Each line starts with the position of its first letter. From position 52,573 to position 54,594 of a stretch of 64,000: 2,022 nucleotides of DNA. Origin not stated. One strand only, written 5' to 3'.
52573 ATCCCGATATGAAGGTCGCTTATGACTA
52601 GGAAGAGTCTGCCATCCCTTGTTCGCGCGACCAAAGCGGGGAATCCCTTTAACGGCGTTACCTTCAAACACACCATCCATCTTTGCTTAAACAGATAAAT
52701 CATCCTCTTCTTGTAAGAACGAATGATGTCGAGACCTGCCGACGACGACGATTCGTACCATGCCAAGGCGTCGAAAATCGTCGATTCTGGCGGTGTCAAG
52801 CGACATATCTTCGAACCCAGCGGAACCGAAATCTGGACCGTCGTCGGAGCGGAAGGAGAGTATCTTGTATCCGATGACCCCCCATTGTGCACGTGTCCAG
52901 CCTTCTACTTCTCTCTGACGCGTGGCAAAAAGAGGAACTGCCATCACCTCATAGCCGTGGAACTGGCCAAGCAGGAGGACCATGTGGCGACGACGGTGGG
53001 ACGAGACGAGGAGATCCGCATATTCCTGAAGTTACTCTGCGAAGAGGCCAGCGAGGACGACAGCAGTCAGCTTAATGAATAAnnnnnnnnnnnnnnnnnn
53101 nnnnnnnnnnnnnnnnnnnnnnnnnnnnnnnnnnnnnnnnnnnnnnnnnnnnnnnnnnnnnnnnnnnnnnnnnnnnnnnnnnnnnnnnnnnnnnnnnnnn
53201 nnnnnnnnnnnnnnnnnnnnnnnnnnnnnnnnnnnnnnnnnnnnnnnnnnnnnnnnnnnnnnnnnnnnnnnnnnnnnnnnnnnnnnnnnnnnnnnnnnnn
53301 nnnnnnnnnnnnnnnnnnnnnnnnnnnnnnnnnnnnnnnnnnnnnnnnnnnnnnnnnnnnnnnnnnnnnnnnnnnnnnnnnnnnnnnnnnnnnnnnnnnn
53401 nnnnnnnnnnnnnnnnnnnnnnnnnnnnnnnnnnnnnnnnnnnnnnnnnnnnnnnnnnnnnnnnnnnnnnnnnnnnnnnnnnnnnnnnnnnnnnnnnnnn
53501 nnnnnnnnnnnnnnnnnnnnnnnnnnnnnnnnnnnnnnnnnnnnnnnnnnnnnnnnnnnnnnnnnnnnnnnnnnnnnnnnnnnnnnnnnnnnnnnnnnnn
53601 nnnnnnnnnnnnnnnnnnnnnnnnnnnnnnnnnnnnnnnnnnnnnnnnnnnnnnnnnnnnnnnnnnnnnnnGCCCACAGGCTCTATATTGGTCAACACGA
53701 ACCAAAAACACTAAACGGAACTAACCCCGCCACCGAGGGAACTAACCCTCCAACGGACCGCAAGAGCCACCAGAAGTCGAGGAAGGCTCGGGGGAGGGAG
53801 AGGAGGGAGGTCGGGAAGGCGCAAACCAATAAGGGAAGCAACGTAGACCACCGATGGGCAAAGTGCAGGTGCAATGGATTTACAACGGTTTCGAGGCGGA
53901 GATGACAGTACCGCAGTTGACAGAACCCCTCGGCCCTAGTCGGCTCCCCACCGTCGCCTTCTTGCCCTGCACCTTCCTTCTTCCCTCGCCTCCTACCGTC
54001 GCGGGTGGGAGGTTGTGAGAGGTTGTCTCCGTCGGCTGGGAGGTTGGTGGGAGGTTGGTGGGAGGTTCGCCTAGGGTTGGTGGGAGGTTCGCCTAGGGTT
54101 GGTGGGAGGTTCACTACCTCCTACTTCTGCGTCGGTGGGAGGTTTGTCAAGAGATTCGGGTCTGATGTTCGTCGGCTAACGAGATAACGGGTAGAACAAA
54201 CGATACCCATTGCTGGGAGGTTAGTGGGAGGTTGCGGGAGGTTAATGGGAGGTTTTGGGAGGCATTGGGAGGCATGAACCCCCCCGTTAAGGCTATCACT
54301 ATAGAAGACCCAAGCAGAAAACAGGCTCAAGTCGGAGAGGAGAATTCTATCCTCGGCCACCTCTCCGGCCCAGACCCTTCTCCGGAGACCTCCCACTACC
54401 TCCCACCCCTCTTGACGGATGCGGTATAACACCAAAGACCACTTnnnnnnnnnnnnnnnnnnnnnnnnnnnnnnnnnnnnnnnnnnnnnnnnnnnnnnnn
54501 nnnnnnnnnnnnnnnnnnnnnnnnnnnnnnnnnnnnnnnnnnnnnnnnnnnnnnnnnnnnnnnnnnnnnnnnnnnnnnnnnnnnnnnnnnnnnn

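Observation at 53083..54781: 1.7-kb gene-poor, repeat-dense island between a SWIM-finger gene and the 3' end of tRNA-Thr(UGU)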

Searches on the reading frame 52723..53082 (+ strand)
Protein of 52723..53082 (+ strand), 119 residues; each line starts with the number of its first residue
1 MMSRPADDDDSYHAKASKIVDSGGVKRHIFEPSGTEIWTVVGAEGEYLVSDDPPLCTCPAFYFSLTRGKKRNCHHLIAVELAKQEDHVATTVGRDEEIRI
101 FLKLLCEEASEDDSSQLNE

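Call 11: find_encoding_contigs(protein=window:52723-53082:+, flank=10000, max_places=10)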
Protein window:52723-53082:+ (119 aa): 6 contigs read that carry it; 5 places shown.
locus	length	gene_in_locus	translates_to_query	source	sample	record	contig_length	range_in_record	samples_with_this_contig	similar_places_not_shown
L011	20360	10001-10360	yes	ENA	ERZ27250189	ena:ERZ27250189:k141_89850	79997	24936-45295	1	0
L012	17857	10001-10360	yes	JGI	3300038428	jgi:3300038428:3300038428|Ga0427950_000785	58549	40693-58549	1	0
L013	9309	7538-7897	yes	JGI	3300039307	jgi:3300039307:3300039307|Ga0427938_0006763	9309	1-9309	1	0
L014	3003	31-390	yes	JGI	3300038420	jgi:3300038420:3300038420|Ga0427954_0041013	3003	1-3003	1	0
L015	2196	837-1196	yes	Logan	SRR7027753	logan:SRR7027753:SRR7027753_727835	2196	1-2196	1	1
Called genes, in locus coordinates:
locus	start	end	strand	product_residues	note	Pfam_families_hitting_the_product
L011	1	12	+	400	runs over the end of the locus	PF13191:AAA_16, PF01637:ATPase_2 (weak), PF05621:TniB (weak), PF13401:AAA_22, PF00004:AAA (weak), PF22606:Cdc6-ORC-like_ATPase_lid (weak), PF22703:Cdc6_lid, PF09079:WHD_Cdc6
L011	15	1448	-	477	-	PF04042:DNA_pol_E_B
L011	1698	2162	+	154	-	PF12804:NTP_transf_3 (weak)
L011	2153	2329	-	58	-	-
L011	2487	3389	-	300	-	PF13714:PEP_mutase, PF00463:ICL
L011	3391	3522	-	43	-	-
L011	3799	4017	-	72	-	PF09889:DUF2116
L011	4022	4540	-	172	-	PF00696:AA_kinase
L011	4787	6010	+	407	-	PF03463:eRF1_1, PF18854:baeRF_family10, PF03464:eRF1_2, PF18859:acVLRF1, PF03465:eRF1_3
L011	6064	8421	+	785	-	PF00133:tRNA-synt_1, PF01406:tRNA-synt_1e (faint), PF09334:tRNA-synt_1g, PF08264:Anticodon_1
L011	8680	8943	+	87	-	-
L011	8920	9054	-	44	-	-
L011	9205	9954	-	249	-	PF00149:Metallophos (weak), PF12850:Metallophos_2 (weak)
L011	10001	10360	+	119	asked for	-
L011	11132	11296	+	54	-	-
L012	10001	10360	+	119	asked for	-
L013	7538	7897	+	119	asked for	-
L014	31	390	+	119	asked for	-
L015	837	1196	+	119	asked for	-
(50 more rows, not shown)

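Call 29: search_protein_families(library=pfam, proteins=[window:52723-53079:+], max_evalue=0.1)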
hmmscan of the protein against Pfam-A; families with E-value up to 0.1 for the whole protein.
window:52723-53079:+ (119 aa): 1 family
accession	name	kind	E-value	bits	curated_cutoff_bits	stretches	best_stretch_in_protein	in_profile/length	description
PF04434.22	SWIM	-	0.00037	20.4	19.6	1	52-83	11-37/38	SWIM zinc finger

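Call 36: find_homologous_proteins(query=window:52723-53079:+, max_evalue=0.00001)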
Query window:52723-53079:+ (119 aa): 9 proteins with E <= 0.00001 among 14 candidates.
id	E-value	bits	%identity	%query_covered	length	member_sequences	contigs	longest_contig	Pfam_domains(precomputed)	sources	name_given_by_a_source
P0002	5.9e-75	266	100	100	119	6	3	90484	-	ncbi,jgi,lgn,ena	ncbi:MAG: SWIM zinc finger family protein [Conexivisphaerales archaeon]|jgi:predicted nucleic acid-b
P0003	1.1e-43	166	64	99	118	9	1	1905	-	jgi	-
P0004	1.4e-42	162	64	99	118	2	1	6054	-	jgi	jgi:predicted nucleic acid-binding Zn finger protein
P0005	2.2e-37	145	67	81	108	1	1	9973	-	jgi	jgi:predicted nucleic acid-binding Zn finger protein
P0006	6.0e-37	144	65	81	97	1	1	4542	-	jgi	jgi:predicted nucleic acid-binding Zn finger protein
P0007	2.3e-36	142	61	87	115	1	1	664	-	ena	-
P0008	1.2e-35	140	61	88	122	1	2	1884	-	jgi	-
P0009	1.0e-34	137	77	66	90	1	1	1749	-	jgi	-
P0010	8.2e-31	124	73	65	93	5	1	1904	-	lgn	-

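Call 37: find_encoding_contigs(protein=P0005, flank=10000, max_places=3)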
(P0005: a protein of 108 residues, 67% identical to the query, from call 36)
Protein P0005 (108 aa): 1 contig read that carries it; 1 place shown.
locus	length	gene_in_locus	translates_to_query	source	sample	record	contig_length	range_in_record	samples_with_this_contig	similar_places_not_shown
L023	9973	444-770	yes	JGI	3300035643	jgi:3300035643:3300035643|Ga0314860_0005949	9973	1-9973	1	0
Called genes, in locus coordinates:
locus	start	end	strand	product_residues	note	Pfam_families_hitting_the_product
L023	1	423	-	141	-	?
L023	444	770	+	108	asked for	-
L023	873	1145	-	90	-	-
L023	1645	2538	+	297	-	PF13793:Pribosyltran_N, PF00156:Pribosyltran, PF14572:Pribosyl_synth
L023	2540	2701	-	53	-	PF13240:Zn_Ribbon_1 (faint)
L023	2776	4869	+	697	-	PF01751:Toprim, PF01131:Topoisom_bac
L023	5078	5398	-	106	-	PF01096:Zn_ribbon_TFIIS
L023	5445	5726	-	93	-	PF13656:RNA_pol_L_2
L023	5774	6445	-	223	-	PF14382:ECR1_N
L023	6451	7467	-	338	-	PF01866:Diphthamide_syn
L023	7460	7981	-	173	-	PF00252:Ribosomal_L16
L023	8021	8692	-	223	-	PF00588:SpoU_methylase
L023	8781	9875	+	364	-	PF02824:TGS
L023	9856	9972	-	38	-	?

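Call 38: find_encoding_contigs(protein=P0004, flank=10000, max_places=3)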
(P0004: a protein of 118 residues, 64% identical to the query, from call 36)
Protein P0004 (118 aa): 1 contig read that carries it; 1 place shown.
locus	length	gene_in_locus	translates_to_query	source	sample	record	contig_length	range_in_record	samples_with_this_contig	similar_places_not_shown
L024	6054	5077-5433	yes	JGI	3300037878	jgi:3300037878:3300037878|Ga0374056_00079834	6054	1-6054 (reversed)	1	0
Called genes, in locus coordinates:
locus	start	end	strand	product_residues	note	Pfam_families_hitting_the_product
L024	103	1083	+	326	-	PF03463:eRF1_1, PF18854:baeRF_family10, PF18859:acVLRF1, PF03464:eRF1_2, PF03465:eRF1_3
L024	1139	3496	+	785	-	PF00133:tRNA-synt_1, PF01406:tRNA-synt_1e (faint), PF09334:tRNA-synt_1g, PF08264:Anticodon_1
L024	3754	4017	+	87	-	-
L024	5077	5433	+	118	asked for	-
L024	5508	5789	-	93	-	-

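Call 39: find_encoding_contigs(protein=P0006, flank=10000, max_places=3)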
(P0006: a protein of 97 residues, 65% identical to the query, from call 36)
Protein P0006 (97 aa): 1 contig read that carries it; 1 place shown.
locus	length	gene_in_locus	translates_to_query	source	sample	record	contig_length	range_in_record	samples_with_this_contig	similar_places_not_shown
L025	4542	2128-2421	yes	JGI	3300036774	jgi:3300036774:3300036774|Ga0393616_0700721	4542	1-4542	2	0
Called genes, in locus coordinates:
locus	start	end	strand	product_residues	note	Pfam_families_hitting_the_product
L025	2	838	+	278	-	?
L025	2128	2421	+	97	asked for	-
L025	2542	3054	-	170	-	-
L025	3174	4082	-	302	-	PF06849:DUF1246, PF06973:DUF1297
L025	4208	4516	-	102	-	PF06973:DUF1297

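Call 58: find_encoding_contigs(protein=P0009, flank=10000, max_places=3)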
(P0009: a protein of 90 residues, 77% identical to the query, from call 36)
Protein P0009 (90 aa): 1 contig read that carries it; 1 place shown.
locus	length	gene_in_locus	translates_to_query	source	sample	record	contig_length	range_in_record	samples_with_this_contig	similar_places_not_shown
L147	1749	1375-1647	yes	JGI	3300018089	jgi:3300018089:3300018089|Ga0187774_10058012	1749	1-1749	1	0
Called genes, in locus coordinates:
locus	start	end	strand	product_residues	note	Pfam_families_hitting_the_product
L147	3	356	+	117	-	?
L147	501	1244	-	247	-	PF00149:Metallophos (weak), PF12850:Metallophos_2 (weak)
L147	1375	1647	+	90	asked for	-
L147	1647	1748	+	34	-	?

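Call 59: find_encoding_contigs(protein=P0010, flank=10000, max_places=5)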
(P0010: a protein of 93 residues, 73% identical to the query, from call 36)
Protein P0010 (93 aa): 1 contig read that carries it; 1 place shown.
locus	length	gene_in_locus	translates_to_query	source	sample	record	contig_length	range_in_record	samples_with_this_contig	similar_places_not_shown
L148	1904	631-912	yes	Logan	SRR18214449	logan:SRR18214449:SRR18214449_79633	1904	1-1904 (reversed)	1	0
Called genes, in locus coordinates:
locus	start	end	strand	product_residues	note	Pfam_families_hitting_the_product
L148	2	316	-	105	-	?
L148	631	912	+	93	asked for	-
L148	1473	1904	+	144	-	?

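Call 65: list_cluster_members(proteins=[P0002])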
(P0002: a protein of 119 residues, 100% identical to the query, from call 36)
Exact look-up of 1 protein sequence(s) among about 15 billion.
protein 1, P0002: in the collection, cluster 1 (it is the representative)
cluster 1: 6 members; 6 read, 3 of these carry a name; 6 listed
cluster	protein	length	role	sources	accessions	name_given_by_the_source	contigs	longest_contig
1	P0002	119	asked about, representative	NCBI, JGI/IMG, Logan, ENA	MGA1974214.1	MAG: SWIM zinc finger family protein [Conexivisphaerales archaeon] | predicted nucleic acid-binding Zn finger protein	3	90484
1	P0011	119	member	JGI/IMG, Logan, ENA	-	predicted nucleic acid-binding Zn finger protein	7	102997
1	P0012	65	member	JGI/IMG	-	predicted nucleic acid-binding Zn finger protein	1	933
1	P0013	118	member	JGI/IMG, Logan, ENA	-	-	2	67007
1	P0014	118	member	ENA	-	-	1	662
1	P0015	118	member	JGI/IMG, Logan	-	-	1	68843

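Call 77: find_encoding_contigs(protein=P0014, flank=10000, max_places=3)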
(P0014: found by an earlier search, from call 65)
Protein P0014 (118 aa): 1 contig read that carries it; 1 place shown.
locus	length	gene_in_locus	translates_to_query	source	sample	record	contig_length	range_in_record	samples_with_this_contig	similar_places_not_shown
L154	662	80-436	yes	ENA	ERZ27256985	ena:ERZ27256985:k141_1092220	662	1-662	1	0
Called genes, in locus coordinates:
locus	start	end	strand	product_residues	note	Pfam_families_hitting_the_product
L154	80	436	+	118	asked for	-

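Call 115: search_protein_families(library=ncbifam, proteins=[window:52723-53079:+], max_evalue=0.01)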
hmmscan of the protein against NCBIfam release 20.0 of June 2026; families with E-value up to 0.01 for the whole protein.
window:52723-53079:+ (119 aa): 0 families

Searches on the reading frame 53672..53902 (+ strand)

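Call 56: search_protein_families(library=phrogs, proteins=[window:53672-53902:+], max_evalue=1)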
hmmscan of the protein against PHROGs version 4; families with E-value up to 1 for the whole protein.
window:53672-53902:+ (77 aa): 0 families

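Call 57: search_protein_families(library=pfam, proteins=[window:53672-53902:+], max_evalue=1)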
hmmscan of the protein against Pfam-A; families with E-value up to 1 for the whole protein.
window:53672-53902:+ (77 aa): 1 family
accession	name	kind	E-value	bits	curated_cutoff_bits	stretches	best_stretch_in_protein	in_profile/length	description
PF15832.10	FAM27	-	0.0039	18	30.8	1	20-51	52-83/91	FAM27 D and E protein family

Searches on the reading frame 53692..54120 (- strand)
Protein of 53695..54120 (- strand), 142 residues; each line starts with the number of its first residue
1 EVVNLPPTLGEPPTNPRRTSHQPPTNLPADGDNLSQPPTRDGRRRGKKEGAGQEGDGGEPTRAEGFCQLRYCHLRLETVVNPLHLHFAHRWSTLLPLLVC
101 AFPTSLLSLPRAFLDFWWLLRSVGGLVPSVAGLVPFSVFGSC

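Call 29: search_protein_families(library=pfam, proteins=[window:53692-54114:-], max_evalue=0.1)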
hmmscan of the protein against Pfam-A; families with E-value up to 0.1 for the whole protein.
window:53692-54114:- (140 aa): 0 families

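Call 56: search_protein_families(library=phrogs, proteins=[window:53695-54120:-], max_evalue=1)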
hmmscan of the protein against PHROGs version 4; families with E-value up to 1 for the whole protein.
window:53695-54120:- (142 aa): 1 family
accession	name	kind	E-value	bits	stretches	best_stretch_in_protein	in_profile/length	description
phrog_34138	-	unknown function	0.48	11.4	1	26-65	106-145/159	-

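Call 67: find_homologous_proteins(query=window:53695-54120:-, max_evalue=0.001)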
Query window:53695-54120:- (142 aa): 1 proteins with E <= 0.001 among 126 candidates.
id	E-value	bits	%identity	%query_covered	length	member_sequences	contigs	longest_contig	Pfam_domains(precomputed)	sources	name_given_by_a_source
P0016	2.3e-27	114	53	85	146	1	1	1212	-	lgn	-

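Call 68: find_encoding_contigs(protein=P0016, flank=10000, max_places=5)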
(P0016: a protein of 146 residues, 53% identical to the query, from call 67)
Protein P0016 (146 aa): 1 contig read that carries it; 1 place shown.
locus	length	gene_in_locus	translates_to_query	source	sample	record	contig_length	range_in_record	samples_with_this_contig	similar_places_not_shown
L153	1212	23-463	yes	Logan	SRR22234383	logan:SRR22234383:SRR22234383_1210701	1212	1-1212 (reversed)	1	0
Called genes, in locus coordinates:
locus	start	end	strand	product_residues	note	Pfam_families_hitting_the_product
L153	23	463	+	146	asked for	-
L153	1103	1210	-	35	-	?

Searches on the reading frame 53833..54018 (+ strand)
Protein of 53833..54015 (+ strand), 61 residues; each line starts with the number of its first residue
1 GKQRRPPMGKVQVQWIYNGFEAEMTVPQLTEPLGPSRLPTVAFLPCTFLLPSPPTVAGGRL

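Call 29: search_protein_families(library=pfam, proteins=[window:53854-54015:+], max_evalue=0.1)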
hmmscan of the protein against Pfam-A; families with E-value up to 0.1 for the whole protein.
window:53854-54015:+ (54 aa): 0 families

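Call 56: search_protein_families(library=phrogs, proteins=[window:53833-54015:+], max_evalue=1)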
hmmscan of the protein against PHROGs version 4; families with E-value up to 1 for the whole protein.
window:53833-54015:+ (61 aa): 0 families

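Call 57: search_protein_families(library=pfam, proteins=[window:53833-54015:+], max_evalue=1)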
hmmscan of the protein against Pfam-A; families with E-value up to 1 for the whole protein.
window:53833-54015:+ (61 aa): 0 families

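Call 64: find_encoding_contigs(protein=window:53854-54018:+, flank=3000, max_places=10)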
Protein window:53854-54018:+ (54 aa): 9 contigs read that carry it; 5 places shown.
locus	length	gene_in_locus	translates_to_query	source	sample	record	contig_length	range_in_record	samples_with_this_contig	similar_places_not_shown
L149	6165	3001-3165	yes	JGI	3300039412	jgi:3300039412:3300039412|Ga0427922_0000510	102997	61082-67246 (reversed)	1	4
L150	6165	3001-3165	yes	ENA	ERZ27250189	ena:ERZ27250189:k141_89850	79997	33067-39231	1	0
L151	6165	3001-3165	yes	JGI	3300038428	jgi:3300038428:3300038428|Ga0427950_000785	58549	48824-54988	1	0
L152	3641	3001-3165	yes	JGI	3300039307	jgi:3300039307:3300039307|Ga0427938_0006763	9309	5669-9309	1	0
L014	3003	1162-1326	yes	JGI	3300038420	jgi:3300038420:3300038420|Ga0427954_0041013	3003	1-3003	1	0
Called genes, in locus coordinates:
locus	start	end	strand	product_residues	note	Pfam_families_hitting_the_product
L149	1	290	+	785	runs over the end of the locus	PF00133:tRNA-synt_1, PF01406:tRNA-synt_1e (faint), PF09334:tRNA-synt_1g, PF08264:Anticodon_1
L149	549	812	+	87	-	-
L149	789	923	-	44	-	-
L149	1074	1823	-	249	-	PF00149:Metallophos (weak), PF12850:Metallophos_2 (weak)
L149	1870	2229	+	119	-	-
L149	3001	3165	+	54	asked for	-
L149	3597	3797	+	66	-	-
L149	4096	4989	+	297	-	PF13793:Pribosyltran_N, PF00156:Pribosyltran, PF14572:Pribosyl_synth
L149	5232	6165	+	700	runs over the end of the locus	PF01751:Toprim, PF01131:Topoisom_bac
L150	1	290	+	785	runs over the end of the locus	PF00133:tRNA-synt_1, PF01406:tRNA-synt_1e (faint), PF09334:tRNA-synt_1g, PF08264:Anticodon_1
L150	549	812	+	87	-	-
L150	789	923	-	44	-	-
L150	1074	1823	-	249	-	PF00149:Metallophos (weak), PF12850:Metallophos_2 (weak)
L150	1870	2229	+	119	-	-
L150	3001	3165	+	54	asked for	-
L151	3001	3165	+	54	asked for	-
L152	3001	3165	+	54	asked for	-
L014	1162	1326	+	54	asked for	-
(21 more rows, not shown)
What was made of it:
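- The element appears to be single-copy: all 9 contigs with its 54-aa ORF share one context (call 64). It is single-copy in all available data (call 64).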

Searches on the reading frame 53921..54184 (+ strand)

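Call 56: search_protein_families(library=phrogs, proteins=[window:53921-54184:+], max_evalue=1)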
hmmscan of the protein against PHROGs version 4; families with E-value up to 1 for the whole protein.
window:53921-54184:+ (88 aa): 0 families

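Call 57: search_protein_families(library=pfam, proteins=[window:53921-54184:+], max_evalue=1)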
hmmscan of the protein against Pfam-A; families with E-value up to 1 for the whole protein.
window:53921-54184:+ (88 aa): 1 family
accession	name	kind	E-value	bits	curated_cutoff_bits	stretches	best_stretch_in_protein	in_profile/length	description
PF25131.1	bL9m_N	-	0.16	12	27.3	1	45-60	5-20/33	Large ribosomal subunit protein bL9m N-terminal domain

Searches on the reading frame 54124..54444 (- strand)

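Call 56: search_protein_families(library=phrogs, proteins=[window:54124-54444:-], max_evalue=1)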
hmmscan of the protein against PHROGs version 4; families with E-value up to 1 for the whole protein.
window:54124-54444:- (107 aa): 0 families

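Call 57: search_protein_families(library=pfam, proteins=[window:54124-54444:-], max_evalue=1)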
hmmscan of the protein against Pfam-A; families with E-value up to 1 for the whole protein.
window:54124-54444:- (107 aa): 1 family
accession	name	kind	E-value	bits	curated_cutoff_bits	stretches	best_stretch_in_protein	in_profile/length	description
PF10581.15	Synapsin_N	-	0.026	14.6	27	1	91-103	6-18/29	Synapsin N-terminal region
